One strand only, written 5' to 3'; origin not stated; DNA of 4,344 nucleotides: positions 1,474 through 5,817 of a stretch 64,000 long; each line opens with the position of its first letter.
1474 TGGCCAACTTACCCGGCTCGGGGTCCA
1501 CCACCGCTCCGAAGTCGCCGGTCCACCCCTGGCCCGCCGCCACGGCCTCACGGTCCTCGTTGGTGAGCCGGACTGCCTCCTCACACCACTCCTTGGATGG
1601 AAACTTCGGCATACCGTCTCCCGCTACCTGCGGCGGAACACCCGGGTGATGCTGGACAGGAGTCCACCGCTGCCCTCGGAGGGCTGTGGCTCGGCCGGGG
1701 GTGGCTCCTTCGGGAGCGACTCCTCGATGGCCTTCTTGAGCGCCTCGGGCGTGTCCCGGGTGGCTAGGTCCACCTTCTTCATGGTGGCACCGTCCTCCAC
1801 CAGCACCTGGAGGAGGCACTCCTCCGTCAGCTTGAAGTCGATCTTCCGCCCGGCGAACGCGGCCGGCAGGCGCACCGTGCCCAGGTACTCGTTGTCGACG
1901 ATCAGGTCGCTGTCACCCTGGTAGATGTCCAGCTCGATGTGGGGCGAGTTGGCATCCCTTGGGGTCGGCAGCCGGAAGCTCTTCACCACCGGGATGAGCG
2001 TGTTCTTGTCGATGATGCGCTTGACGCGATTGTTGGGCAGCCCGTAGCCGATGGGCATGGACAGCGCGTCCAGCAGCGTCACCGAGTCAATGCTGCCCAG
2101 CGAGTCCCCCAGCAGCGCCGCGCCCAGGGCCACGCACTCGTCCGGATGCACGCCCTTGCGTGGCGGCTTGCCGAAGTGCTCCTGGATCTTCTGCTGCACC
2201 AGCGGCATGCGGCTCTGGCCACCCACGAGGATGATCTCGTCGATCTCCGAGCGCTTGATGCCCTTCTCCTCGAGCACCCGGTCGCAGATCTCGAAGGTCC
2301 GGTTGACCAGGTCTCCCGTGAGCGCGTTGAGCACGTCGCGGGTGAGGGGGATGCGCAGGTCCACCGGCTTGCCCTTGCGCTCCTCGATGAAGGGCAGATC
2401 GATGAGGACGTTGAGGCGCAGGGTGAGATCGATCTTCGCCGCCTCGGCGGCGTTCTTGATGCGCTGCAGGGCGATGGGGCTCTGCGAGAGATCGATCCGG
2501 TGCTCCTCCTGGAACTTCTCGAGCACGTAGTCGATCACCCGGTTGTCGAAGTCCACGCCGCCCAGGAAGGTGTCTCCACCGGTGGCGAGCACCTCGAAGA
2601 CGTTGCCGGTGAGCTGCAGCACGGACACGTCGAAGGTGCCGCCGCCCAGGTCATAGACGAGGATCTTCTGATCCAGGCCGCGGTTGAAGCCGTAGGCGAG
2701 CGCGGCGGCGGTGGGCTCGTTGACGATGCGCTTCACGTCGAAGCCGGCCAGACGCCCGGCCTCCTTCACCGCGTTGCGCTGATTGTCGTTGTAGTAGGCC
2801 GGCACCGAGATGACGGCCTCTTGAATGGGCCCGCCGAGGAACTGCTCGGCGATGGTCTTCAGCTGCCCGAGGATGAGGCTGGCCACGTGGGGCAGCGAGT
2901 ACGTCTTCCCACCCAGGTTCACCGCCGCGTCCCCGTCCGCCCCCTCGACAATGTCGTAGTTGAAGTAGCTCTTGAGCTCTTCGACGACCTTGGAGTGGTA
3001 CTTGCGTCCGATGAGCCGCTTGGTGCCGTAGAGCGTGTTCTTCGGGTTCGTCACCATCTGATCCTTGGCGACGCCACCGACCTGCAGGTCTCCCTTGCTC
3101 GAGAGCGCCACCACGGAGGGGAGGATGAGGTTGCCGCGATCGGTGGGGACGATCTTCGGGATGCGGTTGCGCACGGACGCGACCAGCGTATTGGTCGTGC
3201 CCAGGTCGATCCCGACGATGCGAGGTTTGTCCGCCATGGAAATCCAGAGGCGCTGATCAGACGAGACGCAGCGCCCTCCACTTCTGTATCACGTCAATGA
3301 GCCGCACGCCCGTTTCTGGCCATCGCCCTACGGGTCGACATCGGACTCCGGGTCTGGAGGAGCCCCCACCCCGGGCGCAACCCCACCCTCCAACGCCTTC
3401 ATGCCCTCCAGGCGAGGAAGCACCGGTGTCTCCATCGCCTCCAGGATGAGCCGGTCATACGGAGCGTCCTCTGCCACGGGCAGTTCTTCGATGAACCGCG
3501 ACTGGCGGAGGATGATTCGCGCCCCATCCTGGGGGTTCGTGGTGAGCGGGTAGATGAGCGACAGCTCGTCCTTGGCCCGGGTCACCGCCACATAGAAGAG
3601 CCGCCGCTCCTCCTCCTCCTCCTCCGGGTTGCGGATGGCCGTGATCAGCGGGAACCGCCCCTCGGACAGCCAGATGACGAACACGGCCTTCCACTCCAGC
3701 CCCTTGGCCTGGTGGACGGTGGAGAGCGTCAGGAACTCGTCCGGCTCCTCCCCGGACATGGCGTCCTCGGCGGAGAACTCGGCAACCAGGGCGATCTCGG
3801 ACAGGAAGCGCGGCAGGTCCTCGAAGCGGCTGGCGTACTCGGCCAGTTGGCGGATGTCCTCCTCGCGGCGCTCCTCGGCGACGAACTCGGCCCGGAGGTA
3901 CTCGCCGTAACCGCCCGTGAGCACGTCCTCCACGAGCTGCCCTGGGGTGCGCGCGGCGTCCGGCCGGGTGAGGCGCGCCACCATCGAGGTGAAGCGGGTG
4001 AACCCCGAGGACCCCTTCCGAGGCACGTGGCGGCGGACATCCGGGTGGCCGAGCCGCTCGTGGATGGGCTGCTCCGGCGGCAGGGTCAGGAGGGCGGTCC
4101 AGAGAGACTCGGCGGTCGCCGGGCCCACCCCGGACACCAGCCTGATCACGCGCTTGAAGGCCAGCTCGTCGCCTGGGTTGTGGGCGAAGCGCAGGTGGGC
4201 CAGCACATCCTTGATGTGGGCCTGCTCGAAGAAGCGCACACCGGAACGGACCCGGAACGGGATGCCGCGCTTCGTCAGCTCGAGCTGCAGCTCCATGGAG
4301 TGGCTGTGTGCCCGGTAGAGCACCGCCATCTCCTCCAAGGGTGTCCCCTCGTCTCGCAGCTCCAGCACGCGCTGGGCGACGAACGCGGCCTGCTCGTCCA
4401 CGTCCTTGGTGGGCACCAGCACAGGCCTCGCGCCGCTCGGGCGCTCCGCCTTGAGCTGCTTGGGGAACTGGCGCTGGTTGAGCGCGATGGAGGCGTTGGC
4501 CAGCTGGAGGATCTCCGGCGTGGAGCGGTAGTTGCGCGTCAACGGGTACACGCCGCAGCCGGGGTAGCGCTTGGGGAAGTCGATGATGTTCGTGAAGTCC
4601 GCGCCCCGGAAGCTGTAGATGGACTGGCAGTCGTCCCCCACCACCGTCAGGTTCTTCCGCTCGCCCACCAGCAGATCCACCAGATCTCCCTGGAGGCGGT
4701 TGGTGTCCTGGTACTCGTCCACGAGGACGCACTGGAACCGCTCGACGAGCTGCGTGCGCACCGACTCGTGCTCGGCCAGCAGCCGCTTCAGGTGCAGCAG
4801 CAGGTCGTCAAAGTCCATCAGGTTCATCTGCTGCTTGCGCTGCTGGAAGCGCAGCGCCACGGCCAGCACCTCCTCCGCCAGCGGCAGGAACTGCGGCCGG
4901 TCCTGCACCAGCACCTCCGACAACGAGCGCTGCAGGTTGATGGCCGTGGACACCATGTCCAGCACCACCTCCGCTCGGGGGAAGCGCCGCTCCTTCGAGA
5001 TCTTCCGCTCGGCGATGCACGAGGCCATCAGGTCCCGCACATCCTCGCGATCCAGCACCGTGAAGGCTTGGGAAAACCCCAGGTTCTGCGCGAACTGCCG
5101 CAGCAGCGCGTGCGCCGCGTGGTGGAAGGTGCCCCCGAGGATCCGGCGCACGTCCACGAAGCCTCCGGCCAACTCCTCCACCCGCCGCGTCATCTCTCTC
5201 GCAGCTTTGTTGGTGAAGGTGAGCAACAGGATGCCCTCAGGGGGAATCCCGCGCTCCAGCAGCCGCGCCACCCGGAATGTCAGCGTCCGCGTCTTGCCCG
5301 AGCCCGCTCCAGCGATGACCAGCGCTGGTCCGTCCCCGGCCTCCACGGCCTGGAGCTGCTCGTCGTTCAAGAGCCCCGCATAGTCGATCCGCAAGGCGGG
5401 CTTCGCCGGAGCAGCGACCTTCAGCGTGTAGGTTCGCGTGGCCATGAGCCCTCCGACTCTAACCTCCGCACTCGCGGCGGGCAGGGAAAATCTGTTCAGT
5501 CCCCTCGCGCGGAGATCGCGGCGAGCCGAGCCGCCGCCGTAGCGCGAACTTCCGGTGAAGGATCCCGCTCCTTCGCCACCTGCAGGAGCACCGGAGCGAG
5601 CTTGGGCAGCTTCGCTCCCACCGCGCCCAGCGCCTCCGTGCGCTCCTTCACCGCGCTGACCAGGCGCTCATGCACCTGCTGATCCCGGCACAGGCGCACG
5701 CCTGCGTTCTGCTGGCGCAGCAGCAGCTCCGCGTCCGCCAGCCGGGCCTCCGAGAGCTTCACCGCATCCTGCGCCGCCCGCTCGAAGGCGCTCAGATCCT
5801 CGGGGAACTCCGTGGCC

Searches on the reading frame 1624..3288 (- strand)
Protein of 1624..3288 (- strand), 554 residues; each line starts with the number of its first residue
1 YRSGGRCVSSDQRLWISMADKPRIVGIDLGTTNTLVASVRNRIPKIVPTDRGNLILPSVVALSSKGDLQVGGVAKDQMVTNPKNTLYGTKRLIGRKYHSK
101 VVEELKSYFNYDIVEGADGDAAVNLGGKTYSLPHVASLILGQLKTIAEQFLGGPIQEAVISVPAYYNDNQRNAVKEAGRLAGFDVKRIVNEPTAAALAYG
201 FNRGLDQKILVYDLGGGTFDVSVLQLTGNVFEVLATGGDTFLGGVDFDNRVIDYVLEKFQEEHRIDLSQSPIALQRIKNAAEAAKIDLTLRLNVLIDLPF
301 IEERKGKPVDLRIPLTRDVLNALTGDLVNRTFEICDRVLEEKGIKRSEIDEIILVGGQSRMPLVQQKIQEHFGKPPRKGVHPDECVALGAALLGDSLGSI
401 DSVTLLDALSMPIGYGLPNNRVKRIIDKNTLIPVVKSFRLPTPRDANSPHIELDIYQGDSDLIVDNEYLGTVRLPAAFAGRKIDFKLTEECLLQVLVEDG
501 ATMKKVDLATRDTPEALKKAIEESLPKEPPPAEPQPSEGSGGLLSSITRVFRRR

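Call 35: search_protein_families(library=pfam, proteins=[window:1624-3288:-], max_evalue=0.0001)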
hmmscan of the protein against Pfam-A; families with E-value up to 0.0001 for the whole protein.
window:1624-3288:- (554 aa): 3 families
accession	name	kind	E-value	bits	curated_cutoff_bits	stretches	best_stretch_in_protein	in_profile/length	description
PF00012.26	HSP70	-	9.2e-148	493.5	20.6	1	24-521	1-507/599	Hsp70 protein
PF06723.19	MreB_Mbl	-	6.3e-17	61.8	27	1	156-394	94-319/327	MreB/Mbl protein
PF02782.22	FGGY_C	-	2.3e-05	24.7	27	1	341-394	145-194/198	FGGY family of carbohydrate kinases, C-terminal domain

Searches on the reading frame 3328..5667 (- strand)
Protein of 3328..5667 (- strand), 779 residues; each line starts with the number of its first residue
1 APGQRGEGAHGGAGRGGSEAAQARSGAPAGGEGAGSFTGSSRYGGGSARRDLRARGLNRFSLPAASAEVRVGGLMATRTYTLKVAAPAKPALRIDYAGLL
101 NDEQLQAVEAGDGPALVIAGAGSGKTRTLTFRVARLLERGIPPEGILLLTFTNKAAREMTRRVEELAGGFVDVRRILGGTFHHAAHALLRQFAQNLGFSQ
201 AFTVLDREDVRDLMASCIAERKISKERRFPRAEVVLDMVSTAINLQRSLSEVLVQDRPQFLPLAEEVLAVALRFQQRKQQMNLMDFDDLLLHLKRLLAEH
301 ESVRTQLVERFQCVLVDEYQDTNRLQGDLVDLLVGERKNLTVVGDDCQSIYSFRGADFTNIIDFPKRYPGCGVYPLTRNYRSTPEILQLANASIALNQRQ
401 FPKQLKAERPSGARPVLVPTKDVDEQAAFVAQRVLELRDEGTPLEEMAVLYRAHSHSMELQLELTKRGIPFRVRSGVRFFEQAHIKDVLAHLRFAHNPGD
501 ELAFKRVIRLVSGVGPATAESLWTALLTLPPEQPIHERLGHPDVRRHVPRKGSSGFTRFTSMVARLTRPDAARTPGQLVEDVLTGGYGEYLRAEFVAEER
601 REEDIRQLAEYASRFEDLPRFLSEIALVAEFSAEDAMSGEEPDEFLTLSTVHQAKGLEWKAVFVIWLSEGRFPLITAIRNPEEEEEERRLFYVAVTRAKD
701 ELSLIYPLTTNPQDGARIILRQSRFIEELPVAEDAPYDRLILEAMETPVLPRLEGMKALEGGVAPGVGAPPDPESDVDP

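Call 35: search_protein_families(library=pfam, proteins=[window:3328-5667:-], max_evalue=0.0001)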
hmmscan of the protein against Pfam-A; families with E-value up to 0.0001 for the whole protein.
window:3328-5667:- (779 aa): 6 families
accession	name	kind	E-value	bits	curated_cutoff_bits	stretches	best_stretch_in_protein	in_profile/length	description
PF00580.27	UvrD-helicase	-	3.7e-71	240.4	23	1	100-369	1-271/271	UvrD/REP helicase N-terminal domain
PF13361.12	UvrD_C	-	2e-53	182.5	25.6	2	375-522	2-150/350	UvrD-like helicase C-terminal domain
PF13245.12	AAA_19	-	2.2e-21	76.9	25.1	1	105-354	2-134/134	AAA domain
PF13538.12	UvrD_C_2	-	3.1e-12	46.6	27.4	1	646-705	2-52/52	UvrD-like helicase C-terminal domain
PF01443.25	Viral_helicase1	-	6.7e-06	26.5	21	0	631-704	167-226/228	Viral superfamily 1 RNA helicase core domain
PF13604.12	AAA_30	-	9.6e-06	25.9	27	0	100-163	2-66/191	AAA domain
